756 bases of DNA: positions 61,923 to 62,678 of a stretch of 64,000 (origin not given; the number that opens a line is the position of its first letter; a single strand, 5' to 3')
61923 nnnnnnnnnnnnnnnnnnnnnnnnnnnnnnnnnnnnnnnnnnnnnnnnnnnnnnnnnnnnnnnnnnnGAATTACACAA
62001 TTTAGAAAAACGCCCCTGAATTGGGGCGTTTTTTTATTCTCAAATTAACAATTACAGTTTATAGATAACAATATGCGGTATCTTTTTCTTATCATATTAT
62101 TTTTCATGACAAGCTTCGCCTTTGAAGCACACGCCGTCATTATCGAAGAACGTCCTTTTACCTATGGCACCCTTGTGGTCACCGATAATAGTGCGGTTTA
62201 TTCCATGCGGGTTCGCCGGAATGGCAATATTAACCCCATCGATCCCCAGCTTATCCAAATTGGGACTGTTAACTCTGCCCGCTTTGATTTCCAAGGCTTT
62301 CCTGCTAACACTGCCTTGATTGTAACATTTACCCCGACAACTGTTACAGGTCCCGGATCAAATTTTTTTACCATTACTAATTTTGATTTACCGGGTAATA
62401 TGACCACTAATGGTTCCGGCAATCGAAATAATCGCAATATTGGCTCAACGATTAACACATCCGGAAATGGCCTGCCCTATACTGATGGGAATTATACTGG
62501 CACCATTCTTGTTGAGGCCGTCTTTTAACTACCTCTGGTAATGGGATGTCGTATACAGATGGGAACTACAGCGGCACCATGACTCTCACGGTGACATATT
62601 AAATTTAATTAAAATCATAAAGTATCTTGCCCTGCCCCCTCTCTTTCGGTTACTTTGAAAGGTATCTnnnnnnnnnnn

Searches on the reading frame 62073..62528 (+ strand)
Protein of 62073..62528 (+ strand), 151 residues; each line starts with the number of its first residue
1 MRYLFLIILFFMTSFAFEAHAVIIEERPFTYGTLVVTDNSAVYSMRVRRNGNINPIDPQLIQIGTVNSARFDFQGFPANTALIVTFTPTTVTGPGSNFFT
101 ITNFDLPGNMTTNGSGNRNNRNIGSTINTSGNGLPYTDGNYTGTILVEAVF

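Call 3: search_protein_families(library=pfam, proteins=[window:62073-62528:+], max_evalue=1)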
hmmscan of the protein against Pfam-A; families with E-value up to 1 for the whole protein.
window:62073-62528:+ (151 aa): 1 family
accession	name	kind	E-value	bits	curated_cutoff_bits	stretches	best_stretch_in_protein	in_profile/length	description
PF14352.11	DUF4402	-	6.5e-06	27.3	25.2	1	29-149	9-127/129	Domain of unknown function (DUF4402)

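Call 4: search_protein_families(library=ncbifam, proteins=[window:62073-62528:+], max_evalue=1)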
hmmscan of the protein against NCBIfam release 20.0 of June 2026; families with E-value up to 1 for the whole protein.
window:62073-62528:+ (151 aa): 0 families
